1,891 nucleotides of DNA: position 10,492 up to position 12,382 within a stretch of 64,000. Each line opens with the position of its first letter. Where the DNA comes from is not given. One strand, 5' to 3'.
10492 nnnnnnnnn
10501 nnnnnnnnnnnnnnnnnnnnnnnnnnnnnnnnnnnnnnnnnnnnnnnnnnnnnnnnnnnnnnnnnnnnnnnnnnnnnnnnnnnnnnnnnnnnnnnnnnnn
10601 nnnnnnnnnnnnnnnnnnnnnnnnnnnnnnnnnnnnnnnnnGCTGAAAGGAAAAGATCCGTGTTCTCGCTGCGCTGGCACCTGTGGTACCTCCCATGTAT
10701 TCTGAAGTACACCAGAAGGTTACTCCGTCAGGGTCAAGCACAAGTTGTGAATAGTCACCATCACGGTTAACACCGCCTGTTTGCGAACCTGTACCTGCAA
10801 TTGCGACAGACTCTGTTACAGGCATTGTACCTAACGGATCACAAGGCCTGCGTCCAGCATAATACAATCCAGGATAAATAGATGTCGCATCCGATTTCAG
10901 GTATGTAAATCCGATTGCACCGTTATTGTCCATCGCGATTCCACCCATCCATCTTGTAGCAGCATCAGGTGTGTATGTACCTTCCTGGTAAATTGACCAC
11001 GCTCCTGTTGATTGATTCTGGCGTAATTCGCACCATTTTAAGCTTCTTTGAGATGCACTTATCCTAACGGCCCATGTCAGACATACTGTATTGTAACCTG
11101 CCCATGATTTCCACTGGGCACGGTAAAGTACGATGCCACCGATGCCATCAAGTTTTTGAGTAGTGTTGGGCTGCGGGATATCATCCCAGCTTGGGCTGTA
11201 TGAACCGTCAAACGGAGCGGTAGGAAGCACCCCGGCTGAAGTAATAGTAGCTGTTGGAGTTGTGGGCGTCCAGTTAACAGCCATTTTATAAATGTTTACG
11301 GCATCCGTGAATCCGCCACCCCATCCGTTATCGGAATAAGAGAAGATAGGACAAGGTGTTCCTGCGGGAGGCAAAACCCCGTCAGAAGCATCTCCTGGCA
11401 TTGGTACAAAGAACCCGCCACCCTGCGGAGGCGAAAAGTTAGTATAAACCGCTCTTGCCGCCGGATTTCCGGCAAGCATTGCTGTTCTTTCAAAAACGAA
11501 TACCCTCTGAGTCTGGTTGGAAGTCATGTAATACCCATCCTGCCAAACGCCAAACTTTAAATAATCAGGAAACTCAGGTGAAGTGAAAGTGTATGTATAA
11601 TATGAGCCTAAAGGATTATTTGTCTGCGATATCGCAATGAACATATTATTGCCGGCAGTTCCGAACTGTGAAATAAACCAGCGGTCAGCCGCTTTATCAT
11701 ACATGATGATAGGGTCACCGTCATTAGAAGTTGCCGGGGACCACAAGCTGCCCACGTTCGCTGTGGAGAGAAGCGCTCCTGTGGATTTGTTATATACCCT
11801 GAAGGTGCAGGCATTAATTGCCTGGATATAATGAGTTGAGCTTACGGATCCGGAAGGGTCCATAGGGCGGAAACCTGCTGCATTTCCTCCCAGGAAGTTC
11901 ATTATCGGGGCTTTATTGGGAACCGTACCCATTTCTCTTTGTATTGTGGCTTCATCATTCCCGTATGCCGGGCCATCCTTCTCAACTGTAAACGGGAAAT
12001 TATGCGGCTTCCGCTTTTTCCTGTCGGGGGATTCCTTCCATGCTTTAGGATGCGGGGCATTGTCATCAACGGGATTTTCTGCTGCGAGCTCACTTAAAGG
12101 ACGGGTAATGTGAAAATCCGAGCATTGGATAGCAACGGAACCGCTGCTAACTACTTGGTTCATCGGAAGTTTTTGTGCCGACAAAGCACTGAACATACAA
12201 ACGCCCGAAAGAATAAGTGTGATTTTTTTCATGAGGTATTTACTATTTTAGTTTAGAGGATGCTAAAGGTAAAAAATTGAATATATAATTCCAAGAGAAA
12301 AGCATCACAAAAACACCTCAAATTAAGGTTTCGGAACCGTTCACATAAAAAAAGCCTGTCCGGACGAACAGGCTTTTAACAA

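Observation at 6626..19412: Two tandem giant type-A T9SS surface proteins sharing near-identical ~243-bp intragenic repeat modules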

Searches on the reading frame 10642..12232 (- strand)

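Call 16: search_solved_structures(query=window:10642-12232:-, max_evalue=1)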
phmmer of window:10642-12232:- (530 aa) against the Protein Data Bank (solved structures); distinct sequences matched with E-value up to 1: 0.

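Call 17: find_homologous_proteins(query=window:10642-12232:-, max_evalue=0.00001)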
Query window:10642-12232:- (530 aa): 1654 proteins with E <= 0.00001 among 8000 candidates; the best 120 are listed.
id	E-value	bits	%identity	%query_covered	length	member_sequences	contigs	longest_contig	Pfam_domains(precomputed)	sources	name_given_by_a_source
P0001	4.3e-246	836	67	100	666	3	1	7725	-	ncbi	ncbi:MAG: hypothetical protein ACKOA1_11340, partial [Bacteroidota bacterium]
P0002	6.5e-232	789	64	100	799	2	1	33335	-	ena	-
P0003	2.4e-230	784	64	99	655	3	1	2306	-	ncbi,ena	-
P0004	1.7e-226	772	63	95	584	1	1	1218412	-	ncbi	ncbi:MAG: hypothetical protein R2831_04695 [Chitinophagaceae bacterium]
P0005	2.3e-226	771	63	100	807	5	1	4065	PF13927.13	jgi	jgi:hypothetical protein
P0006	6.3e-226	770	64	100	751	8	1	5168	-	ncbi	ncbi:MAG: hypothetical protein ACKOZM_01485 [Flavobacteriales bacterium]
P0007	5.1e-225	767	64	100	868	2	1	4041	PF20009.5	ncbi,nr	ncbi:MAG: hypothetical protein JJE25_13965, partial [Bacteroidia bacterium]|nr:hypothetical protein 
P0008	1.4e-224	765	62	100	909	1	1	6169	-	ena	-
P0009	2.9e-222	758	63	100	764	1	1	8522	PF20009.5,PF18962.8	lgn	-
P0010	7.4e-220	750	66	92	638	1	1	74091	-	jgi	jgi:hypothetical protein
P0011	1.2e-219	749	63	99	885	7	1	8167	PF16820.12,PF00801.27,PF13927.13,PF18962.8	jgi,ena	-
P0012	1.2e-219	749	63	98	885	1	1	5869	PF13927.13,PF18962.8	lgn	-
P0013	1.3e-218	746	65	93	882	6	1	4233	PF13927.13,PF18962.8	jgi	jgi:hypothetical protein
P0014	1.1e-217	742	65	93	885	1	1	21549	PF16820.12,PF13927.13,PF18962.8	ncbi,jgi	jgi:hypothetical protein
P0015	3.2e-217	741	64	100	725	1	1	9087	PF16655.13,PF00041.28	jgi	-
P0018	7.3e-215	733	63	98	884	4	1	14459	PF16820.12,PF13927.13,PF18962.8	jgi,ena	-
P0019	4.8e-214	730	62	100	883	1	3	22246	PF16820.12,PF13927.13,PF18962.8,PF06832.19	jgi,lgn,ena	jgi:hypothetical protein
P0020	2.3e-213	728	60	100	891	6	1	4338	PF18962.8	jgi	jgi:hypothetical protein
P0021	3.0e-213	728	61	100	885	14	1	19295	PF13895.13,PF16820.12,PF13927.13,PF18962.8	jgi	-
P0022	3.1e-213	728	61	100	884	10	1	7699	PF16820.12,PF13927.13,PF18962.8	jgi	-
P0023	1.1e-212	726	61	100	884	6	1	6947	PF13895.13,PF16820.12,PF13927.13,PF18962.8,PF06832.19,PF19081.7,PF18911.7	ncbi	ncbi:MAG: T9SS type A sorting domain-containing protein [Flavobacteriales bacterium]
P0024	5.6e-212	724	61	100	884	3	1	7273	PF13895.13,PF16820.12,PF13927.13,PF18962.8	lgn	-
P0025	1.4e-211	722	61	100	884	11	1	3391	PF16820.12,PF13927.13,PF18962.8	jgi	jgi:hypothetical protein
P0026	5.4e-211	720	63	94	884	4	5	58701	PF13895.13,PF13927.13,PF18962.8,PF06832.19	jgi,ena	-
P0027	6.8e-211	720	60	100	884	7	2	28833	PF16820.12,PF13927.13,PF18962.8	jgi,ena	-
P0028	8.7e-210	716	59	100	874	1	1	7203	PF18962.8,PF18911.7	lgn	-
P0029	9.2e-209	713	59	100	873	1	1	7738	PF18962.8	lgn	-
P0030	1.6e-208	712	58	100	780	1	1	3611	PF00801.27,PF18962.8,PF18911.7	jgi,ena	-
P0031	4.7e-208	711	60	100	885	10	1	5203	PF13927.13,PF18962.8,PF06832.19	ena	-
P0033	2.2e-207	708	61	100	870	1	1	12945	PF18962.8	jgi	jgi:hypothetical protein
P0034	6.4e-207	707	60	100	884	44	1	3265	PF13895.13,PF13927.13,PF18962.8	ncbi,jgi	jgi:hypothetical protein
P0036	1.2e-205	703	58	100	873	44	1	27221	PF18962.8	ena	-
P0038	8.7e-203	693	58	100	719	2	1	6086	PF18962.8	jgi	jgi:hypothetical protein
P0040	1.1e-202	693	58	98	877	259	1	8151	PF18962.8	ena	-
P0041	1.9e-201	689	57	100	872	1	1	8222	PF18962.8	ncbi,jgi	jgi:hypothetical protein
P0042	3.6e-201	688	59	94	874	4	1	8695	PF13927.13,PF18962.8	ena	-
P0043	1.2e-200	686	58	100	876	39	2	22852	PF18962.8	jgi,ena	jgi:hypothetical protein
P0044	2.8e-200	685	59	94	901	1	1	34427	PF18962.8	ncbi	-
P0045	3.4e-200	685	58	96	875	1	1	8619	PF13927.13,PF18962.8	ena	-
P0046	5.4e-200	684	58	100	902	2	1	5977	PF13927.13,PF18962.8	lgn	-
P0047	1.6e-199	683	59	94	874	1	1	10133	PF18962.8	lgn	-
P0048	2.9e-199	682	58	100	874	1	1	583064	PF13927.13,PF18962.8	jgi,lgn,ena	jgi:hypothetical protein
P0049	3.2e-199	682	58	100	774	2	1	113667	PF00801.27,PF18962.8,PF18911.7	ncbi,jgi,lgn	ncbi:MAG: T9SS type A sorting domain-containing protein [Bacteroidota bacterium]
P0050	1.1e-198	680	60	100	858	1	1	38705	PF00801.27,PF18962.8,PF18911.7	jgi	jgi:PKD repeat protein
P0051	1.2e-198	680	58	96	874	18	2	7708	PF13927.13,PF18962.8,PF06832.19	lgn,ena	-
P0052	1.9e-198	679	56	100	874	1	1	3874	PF18962.8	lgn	-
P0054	3.1e-197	675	57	100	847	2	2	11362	PF00801.27,PF18962.8,PF18911.7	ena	-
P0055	4.5e-196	671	57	100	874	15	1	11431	PF13927.13,PF18962.8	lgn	-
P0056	1.8e-195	669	57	100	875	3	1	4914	PF18962.8,PF19081.7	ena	-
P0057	3.3e-195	668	57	100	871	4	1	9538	PF18962.8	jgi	jgi:hypothetical protein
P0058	5.1e-195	668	58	100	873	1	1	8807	PF18962.8,PF19081.7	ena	-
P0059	1.6e-194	666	58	100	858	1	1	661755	PF00801.27,PF18962.8,PF18911.7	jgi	jgi:PKD repeat protein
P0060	1.9e-194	666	58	100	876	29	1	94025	PF18962.8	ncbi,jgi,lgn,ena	jgi:hypothetical protein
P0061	3.5e-194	665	57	100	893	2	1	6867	PF13927.13,PF18962.8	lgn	-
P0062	1.4e-193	663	57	100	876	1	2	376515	PF16820.12,PF18962.8,PF06832.19,PF19081.7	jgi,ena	jgi:hypothetical protein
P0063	1.4e-193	663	57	100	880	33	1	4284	PF18962.8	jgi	jgi:hypothetical protein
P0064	2.0e-193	662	56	100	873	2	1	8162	PF18962.8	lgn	-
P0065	3.5e-193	662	59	95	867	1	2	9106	PF16820.12,PF18962.8,PF06832.19,PF19081.7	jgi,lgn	-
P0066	7.7e-193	660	56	100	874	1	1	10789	PF13927.13,PF18962.8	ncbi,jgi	jgi:hypothetical protein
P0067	1.7e-192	659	55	100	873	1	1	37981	PF18962.8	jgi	-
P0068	1.7e-192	659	57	100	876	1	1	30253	PF16820.12,PF18962.8,PF06832.19,PF19081.7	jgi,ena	jgi:hypothetical protein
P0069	2.2e-192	659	72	74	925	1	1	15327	PF20009.5,PF18962.8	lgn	-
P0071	7.4e-192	657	56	100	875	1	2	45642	PF13927.13,PF18962.8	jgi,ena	jgi:hypothetical protein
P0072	7.9e-192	657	55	100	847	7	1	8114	PF00801.27,PF18962.8,PF18911.7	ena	-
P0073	2.6e-191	655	54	100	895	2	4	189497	PF18962.8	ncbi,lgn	-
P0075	2.2e-190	652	57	100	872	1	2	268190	PF18962.8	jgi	jgi:hypothetical protein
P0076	2.8e-190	652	56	100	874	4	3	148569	PF13927.13,PF18962.8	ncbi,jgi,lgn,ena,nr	ncbi:MAG: T9SS type A sorting domain-containing protein [Cryomorphaceae bacterium]|jgi:hypothetical 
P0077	3.0e-190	652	55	100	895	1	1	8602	PF18962.8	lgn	-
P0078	3.7e-190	652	55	100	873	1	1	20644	PF18962.8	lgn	-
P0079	6.9e-190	651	59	94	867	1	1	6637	PF16820.12,PF13927.13,PF18962.8,PF19081.7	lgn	-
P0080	5.7e-189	648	58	100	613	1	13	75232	PF18962.8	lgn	-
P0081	1.4e-188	646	57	99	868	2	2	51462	PF18962.8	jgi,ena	jgi:hypothetical protein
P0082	6.4e-188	644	56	100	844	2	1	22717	PF00801.27,PF18962.8,PF18911.7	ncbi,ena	-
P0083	3.3e-187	642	56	100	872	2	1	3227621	PF18962.8,PF19081.7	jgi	jgi:hypothetical protein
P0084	6.9e-187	641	56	100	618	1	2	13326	PF18962.8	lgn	-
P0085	7.7e-187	641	57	100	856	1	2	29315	PF16820.12,PF13927.13,PF18962.8,PF06832.19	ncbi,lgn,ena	-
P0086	8.7e-187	640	59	96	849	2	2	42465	PF18962.8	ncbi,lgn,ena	-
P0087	1.5e-186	640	57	100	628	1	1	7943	PF18962.8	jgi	jgi:hypothetical protein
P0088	5.5e-186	638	60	90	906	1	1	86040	PF20009.5,PF18962.8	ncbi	ncbi:MAG: GEVED domain-containing protein [Bacteroidia bacterium]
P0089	2.5e-185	636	55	100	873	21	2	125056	PF16820.12,PF13927.13,PF18962.8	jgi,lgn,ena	jgi:hypothetical protein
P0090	3.7e-185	635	56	94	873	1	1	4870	PF18962.8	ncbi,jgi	jgi:hypothetical protein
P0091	3.9e-185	635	56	100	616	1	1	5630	PF18962.8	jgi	jgi:hypothetical protein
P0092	6.2e-185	634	58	100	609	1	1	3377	PF18962.8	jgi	jgi:hypothetical protein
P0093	2.4e-184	632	56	100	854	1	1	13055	PF18962.8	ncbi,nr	ncbi:MAG: T9SS type A sorting domain-containing protein [Flavobacteriia bacterium]|nr:T9SS type A so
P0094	5.5e-184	631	53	100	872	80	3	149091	PF18962.8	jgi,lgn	jgi:hypothetical protein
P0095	9.6e-184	630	56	100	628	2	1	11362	PF18962.8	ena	-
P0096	1.2e-183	630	57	100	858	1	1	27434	PF18962.8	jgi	jgi:hypothetical protein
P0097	2.0e-183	629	54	100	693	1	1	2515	PF18962.8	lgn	-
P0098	3.3e-183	629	56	100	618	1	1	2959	PF18962.8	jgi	jgi:hypothetical protein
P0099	1.2e-182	627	57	100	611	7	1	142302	PF18962.8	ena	-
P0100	3.0e-182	625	55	100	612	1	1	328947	PF18962.8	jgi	jgi:hypothetical protein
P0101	3.5e-182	625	55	100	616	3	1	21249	PF18962.8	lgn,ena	-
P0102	1.1e-181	624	55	100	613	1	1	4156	PF18962.8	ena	-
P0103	1.4e-181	623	55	94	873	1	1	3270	PF18962.8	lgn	-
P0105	2.0e-181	623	55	94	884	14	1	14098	PF13927.13,PF18962.8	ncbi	-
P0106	2.2e-181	623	53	100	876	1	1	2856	PF16820.12,PF13927.13,PF18962.8,PF06832.19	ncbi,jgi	jgi:hypothetical protein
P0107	2.6e-181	622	54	100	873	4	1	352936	PF18962.8,PF19081.7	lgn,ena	-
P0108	2.7e-181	622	56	100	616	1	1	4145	PF18962.8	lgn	-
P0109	3.5e-181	622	56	100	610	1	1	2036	PF18962.8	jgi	jgi:hypothetical protein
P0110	5.6e-181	621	55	100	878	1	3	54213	PF18962.8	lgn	-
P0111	6.1e-181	621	55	100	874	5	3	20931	PF18962.8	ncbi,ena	-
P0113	1.1e-180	620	56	100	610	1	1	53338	PF18962.8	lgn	-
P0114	1.1e-180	620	54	100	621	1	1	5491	PF18962.8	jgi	jgi:hypothetical protein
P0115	1.3e-180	620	56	94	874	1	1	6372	PF18962.8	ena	-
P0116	1.3e-180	620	56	100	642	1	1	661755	PF18962.8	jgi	jgi:hypothetical protein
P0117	2.8e-180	619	55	99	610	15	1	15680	PF18962.8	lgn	-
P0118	3.0e-180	619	54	100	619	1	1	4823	PF18962.8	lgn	-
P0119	6.6e-180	618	55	100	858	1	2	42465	PF18962.8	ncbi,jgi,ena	-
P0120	7.0e-180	618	53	100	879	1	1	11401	PF18962.8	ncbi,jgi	ncbi:MAG: hypothetical protein RI883_1316 [Bacteroidota bacterium]|jgi:hypothetical protein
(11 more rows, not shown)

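Call 25: predict_structure(alignment_id=A1)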
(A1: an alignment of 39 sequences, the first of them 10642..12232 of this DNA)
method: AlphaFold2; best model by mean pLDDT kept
length: 530 residues; sequences in the alignment: 39
mean_pLDDT: 83.3   pTM: 0.85
mean pLDDT of the five models: 83.3, 83.2, 81.5, 80.7, 79.9
residues with pLDDT >= 90: 231; 70-90: 206; 50-70: 74; < 50: 19
segments of 3 or more residues with pLDDT < 50: 17-27, 303-306
pLDDT, mean of each block of 10 residues (from residue 1): 70 54 44 92 93 78 53 62 78 91 91 85 84 93 90 94 85 85 92 83 97 93 79 85 90 97 78 54 74 82 56 88 91 87 76 89 67 80 88 89 92 94 91 90 94 95 91 95 81 82 92 87 93
secondary structure, 60 per line:
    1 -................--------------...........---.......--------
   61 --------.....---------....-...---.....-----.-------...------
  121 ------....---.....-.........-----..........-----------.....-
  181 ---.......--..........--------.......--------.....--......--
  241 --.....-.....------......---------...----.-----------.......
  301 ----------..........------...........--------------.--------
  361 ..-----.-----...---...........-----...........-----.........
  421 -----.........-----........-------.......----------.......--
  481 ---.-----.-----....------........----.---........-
elements in order: H2-17 E32-42 H46-52 H69-73 H83-86 E112-114 E127-130 E134-138 E143-148 E154-159 H160-163 E175-179 E184-190 E196-202 E211-217 E226-230 E233-238 E243-247 H249-253 E260-265 E275-277 E294-300 E311-320 E327-337 E374-376 E380-390 E396-406 E412-420 E426-434 E440-447 E455-461 E472-478 E496-499 E506-513 E522-529

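Call 27: fold_search(model_id=the predicted structure, library=pdb)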
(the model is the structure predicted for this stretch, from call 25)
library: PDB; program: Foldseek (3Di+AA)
matches with E <= 10: 936; with E <= 0.001: 152
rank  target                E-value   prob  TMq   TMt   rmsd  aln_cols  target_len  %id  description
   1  3a71                  2.2e-05  1.00  0.22  0.30  16.0       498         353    9  High resolution structure of Penicillium chrysogenum alpha-L-arabinanase (released 2010-09-15)
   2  8hmc_A                2.9e-05  0.89  0.15  0.13  21.0       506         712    6  base module state 1 of Tetrahymena IFT-A (released 2023-06-14)
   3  7tt2_B                4.1e-05  1.00  0.32  0.44  10.9       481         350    9  BamABCDE bound to substrate EspP class 3 (released 2022-03-30)
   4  9p1u_B                4.6e-05  1.00  0.32  0.45  12.3       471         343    8  beta-barrel assembly machine from Escherichia coli in an late state of LptD assembly (released 2026-03-11)
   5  9nxh                  4.6e-05  1.00  0.27  0.30  16.5       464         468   12  An alpha-l-arabinofuranosidase (AtAbf43C) from Acetivibrio thermocellus DSM1313 bound to arabinofuranose (released 2025-08-20)
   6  9d5n_CH               5.3e-05  0.80  0.18  0.16  22.2       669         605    7  48-nm doublet microtubule from Trichomonas vaginalis strain G3 (released 2025-05-14)
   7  5d0o_B                5.6e-05  1.00  0.33  0.45  11.5       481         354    8  BamABCDE complex, outer membrane beta barrel assembly machinery entire complex (released 2016-03-09)
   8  5mum                  5.6e-05  1.00  0.25  0.31  14.3       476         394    9  Glycoside Hydrolase BACINT_00347 (released 2017-04-26)
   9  5muk                  6.1e-05  1.00  0.32  0.43   9.6       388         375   10  Glycoside Hydrolase BT3686 (released 2017-04-26)
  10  9cnz_B                6.4e-05  1.00  0.33  0.46  10.5       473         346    8  Structure of BAM complexed with PTB2 ligand in detergent (released 2024-12-25)
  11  9cnx_B                6.4e-05  1.00  0.33  0.44  10.1       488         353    9  CryoEM structure of BAM in complex with the PTB1 closed-state inhibitor (in DDM detergent) (released 2024-12-25)
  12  8bwc_B                6.4e-05  1.00  0.33  0.44  11.8       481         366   10  E. coli BAM complex (BamABCDE) wild-type (released 2023-05-24)
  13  4irt                  6.4e-05  1.00  0.27  0.33  13.6       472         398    9  Crystal structure of a putative neuraminidase (BACOVA_03493) from Bacteroides ovatus ATCC 8483 at 1.74 A resolution (released 2013-03-13)
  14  7esk_A                7.1e-05  1.00  0.33  0.39   9.1       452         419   10  Crystal structure of a L-rhamnose-alpha-1,4-D-glucuronate lyase from Fusarium oxysporum 12S, Ligand free form (released 2021-08-04)
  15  8pz2_B                7.1e-05  1.00  0.32  0.42  11.8       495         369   10  Wait Complex: Lateral open BAM bound Extended SurA (released 2024-09-25)
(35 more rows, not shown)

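Call 39: search_solved_structures(query=A1, max_evalue=0.01)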
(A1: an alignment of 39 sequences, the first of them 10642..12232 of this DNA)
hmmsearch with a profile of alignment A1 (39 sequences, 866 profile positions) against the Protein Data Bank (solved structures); distinct sequences matched with E-value up to 0.01: 5.
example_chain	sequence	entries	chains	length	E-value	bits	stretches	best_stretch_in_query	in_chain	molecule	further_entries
9c2d_S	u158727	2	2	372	3.2e-10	41.9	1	537-770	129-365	Tail protein | Putative tail protein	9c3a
8glk_D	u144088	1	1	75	7e-08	34.2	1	786-865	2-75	Endonuclease I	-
5jvk_A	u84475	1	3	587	0.00022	22.6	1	775-863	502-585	Uncharacterized protein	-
8glj_D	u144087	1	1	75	0.00041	21.7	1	785-863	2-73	Por secretion system C-terminal sorting domain-containing protein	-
7y9a_A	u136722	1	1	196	0.0041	18.4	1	542-674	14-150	Down Syndrome Cell Adhesion Molecules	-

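Call 62: search_protein_families(library=ncbifam, proteins=[window:10642-12232:-], max_evalue=1)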
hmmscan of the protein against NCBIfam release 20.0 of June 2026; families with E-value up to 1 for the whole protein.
window:10642-12232:- (530 aa): 0 families

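Call 73: search_protein_representatives(protein=window:10642-12232:-)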
Query: 530 residues. Proteins with E-value up to 0.001 (for the whole library): 7950; up to 1e-10: 5549; up to 1e-30: 3209. The best 150 are listed.
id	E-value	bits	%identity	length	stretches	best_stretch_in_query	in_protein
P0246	1.8e-244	829.2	69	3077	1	1-530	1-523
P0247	1.3e-237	806.5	68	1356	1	1-530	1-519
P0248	1.1e-233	793.6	65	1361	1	1-530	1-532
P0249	2.2e-227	772.8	67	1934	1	30-529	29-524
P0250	2.0e-223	759.7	66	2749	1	32-530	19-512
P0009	9.3e-223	757.5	65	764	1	3-529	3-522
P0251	9.7e-223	757.5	67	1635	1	31-530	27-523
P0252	9.0e-211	718.0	64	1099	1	36-530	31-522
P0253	1.9e-207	707.0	63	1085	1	30-529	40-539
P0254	4.2e-206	702.6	62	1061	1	17-530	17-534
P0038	2.8e-203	693.3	60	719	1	1-530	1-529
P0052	6.1e-199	678.9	60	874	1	32-530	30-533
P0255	5.0e-191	652.8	60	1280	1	30-527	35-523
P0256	1.3e-188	644.8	59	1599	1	1-530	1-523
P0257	4.7e-184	629.8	59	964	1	13-530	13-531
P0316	9.1e-88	312.0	40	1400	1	27-515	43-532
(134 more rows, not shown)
